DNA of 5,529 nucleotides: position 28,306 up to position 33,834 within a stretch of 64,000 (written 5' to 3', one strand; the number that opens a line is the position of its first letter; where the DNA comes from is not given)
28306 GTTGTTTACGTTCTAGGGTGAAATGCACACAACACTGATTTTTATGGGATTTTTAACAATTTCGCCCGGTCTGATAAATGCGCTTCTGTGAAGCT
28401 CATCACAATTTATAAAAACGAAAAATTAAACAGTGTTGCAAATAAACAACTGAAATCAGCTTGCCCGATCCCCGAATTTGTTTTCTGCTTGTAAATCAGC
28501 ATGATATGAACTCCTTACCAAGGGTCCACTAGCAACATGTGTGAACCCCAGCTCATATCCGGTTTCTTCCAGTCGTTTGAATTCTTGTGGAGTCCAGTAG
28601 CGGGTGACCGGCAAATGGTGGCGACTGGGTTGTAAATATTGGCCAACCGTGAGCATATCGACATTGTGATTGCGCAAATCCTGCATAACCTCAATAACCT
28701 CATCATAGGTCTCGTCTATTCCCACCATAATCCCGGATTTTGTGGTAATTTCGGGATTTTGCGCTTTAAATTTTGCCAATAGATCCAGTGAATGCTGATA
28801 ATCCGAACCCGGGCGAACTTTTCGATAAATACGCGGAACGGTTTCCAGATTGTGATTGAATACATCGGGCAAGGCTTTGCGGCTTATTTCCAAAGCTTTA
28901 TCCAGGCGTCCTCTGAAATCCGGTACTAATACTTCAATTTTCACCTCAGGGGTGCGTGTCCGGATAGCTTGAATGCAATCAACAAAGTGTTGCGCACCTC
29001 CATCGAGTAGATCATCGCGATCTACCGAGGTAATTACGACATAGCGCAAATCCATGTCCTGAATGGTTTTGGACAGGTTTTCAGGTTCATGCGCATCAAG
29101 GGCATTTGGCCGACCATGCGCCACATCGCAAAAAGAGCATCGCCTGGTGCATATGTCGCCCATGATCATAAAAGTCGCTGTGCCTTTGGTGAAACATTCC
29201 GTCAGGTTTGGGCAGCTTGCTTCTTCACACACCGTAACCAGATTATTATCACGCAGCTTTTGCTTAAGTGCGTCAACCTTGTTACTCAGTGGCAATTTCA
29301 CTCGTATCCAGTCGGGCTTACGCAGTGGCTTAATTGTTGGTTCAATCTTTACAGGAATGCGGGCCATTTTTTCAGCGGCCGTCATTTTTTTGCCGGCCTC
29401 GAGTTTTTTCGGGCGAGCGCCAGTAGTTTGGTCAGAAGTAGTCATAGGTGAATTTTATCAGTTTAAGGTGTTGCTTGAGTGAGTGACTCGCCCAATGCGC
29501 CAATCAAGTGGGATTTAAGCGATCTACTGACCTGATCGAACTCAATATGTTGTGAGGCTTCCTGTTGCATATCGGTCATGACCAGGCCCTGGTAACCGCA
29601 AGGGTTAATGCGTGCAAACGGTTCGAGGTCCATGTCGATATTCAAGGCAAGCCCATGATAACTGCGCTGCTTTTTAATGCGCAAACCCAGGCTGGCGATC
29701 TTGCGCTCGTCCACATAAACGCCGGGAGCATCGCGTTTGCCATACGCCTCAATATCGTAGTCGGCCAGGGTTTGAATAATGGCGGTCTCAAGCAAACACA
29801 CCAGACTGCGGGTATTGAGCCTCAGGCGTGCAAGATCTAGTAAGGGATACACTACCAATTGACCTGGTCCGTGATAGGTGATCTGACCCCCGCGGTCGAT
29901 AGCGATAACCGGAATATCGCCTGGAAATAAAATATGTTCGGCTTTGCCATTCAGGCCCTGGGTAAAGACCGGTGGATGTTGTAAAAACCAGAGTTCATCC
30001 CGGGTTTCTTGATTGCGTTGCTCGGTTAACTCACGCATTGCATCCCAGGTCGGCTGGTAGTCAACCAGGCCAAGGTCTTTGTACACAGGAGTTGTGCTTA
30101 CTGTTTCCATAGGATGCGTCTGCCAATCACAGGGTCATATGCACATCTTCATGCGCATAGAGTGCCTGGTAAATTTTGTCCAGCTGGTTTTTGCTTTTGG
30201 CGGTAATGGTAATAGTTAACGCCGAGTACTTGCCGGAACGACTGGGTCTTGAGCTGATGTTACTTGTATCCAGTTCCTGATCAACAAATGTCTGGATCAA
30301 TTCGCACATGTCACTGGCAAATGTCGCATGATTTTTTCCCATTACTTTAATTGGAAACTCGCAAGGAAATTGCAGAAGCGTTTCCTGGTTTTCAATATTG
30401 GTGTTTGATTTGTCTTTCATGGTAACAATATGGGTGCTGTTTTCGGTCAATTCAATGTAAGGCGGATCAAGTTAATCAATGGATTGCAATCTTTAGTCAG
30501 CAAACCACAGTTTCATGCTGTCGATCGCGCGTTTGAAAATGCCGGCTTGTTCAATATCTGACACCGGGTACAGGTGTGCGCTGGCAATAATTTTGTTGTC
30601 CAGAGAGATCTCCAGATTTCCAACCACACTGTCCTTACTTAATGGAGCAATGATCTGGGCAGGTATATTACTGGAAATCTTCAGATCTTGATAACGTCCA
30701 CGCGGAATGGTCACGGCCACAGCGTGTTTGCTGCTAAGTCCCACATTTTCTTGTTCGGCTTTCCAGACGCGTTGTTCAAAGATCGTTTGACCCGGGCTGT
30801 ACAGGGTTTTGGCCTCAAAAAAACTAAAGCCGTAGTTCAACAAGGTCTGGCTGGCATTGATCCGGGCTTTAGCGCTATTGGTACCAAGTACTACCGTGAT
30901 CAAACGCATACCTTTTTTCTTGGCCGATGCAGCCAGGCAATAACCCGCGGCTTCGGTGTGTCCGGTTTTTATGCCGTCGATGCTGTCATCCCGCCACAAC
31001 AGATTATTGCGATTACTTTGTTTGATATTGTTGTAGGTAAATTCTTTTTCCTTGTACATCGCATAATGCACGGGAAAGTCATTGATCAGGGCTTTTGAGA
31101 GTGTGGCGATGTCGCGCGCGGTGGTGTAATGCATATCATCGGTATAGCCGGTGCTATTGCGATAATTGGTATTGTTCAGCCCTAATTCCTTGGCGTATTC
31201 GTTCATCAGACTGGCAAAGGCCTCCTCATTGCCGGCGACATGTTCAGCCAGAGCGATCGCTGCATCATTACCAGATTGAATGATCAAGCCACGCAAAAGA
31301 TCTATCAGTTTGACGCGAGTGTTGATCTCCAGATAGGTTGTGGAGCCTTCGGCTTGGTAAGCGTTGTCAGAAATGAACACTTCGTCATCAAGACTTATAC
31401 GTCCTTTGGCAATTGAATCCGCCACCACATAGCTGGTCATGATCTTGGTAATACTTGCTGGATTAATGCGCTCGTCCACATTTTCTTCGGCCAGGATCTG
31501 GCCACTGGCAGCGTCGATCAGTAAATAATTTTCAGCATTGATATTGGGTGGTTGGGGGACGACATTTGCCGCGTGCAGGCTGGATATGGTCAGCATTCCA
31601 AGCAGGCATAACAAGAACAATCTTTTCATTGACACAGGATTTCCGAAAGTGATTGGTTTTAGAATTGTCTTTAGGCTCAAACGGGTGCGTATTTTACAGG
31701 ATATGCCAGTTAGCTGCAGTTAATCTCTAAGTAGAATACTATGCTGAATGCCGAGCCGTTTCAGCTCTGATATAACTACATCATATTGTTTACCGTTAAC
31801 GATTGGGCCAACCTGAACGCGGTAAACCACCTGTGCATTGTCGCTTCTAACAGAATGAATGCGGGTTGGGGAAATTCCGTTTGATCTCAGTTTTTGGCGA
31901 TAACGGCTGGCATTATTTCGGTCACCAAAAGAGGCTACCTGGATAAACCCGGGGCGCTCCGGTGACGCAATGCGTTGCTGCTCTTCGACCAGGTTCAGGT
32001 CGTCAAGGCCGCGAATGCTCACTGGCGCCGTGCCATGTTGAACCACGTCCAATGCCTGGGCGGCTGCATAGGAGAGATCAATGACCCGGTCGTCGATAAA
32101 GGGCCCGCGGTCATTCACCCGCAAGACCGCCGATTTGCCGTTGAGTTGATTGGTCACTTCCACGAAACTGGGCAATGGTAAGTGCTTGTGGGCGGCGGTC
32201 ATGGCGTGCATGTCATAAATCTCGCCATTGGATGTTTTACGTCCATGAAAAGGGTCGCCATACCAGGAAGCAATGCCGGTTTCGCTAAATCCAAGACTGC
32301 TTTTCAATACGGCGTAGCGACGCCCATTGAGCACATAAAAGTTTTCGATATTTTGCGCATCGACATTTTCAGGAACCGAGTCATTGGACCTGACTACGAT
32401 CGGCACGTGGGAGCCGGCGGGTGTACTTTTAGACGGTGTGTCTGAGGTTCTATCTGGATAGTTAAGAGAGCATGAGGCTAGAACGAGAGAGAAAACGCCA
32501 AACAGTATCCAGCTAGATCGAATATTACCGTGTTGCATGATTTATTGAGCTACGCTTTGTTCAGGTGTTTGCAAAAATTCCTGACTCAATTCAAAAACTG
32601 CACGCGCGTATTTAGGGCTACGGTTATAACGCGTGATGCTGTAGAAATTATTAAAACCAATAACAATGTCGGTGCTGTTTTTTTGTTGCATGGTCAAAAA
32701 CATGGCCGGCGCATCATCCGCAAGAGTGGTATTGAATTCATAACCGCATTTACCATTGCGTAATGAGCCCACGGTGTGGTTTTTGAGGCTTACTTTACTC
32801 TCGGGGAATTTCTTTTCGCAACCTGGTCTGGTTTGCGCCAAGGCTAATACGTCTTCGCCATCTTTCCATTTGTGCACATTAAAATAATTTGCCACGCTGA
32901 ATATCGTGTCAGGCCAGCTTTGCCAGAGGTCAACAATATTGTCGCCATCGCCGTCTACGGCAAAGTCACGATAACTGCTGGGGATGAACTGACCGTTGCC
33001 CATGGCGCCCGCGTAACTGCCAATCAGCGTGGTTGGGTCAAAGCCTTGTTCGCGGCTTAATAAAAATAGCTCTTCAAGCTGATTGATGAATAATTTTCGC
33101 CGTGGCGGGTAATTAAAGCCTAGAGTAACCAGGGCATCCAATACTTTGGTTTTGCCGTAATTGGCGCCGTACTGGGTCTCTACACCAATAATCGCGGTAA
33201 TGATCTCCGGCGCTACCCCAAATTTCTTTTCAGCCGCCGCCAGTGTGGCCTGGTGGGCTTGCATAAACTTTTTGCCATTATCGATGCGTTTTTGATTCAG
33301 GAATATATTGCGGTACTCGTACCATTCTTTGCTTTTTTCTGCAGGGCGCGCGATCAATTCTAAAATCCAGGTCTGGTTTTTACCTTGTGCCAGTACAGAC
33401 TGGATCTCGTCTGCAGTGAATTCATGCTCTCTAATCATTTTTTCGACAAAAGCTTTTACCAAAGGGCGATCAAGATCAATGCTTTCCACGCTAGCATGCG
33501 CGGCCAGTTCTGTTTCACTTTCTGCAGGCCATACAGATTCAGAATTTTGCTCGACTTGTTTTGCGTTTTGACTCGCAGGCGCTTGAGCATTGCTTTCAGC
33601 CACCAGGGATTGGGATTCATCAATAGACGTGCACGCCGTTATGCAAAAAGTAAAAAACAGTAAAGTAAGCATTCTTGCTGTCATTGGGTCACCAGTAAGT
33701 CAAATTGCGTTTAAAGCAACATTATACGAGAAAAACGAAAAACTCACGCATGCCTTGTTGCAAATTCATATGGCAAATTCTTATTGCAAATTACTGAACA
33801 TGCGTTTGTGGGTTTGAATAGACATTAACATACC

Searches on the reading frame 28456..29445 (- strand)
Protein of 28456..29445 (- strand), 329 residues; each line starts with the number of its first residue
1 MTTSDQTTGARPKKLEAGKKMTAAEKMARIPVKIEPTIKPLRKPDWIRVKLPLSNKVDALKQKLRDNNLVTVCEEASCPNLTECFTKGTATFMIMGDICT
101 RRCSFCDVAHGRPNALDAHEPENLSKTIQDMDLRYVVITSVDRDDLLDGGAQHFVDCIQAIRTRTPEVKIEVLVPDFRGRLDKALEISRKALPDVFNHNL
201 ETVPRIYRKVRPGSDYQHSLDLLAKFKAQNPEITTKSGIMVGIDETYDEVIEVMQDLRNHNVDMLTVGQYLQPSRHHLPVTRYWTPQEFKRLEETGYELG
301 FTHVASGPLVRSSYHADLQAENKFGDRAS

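Call 47: search_protein_families(library=pfam, proteins=[window:28456-29445:-], max_evalue=0.00001)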
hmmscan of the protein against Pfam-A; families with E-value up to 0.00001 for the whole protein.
window:28456-29445:- (329 aa): 2 families
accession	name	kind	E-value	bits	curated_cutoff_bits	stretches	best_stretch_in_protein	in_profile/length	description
PF04055.27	Radical_SAM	-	7.6e-22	78.7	29.5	1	93-257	1-166/166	Radical SAM superfamily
PF16881.10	LIAS_N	-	2.5e-08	34.7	27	1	40-78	58-96/96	N-terminal domain of lipoyl synthase of Radical_SAM family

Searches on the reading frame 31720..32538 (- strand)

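Call 47: search_protein_families(library=pfam, proteins=[window:31720-32538:-], max_evalue=0.00001)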
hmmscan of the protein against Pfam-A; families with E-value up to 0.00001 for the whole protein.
window:31720-32538:- (272 aa): 2 families
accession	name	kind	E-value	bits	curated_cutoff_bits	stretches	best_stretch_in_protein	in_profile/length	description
PF03330.24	DPBB_1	-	9.1e-26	90.4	28.8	1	86-174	2-82/83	Lytic transglycolase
PF05036.18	SPOR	-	1.9e-12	47.8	21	1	198-268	6-74/76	SPOR domain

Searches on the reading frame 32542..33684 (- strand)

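Call 47: search_protein_families(library=pfam, proteins=[window:32542-33684:-], max_evalue=0.00001)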
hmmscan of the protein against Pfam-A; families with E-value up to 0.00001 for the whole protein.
window:32542-33684:- (380 aa): 1 family
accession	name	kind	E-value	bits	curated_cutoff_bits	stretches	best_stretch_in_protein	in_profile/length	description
PF13406.11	SLT_2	-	1.5e-87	293.9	24.3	1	74-368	4-292/292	Transglycosylase SLT domain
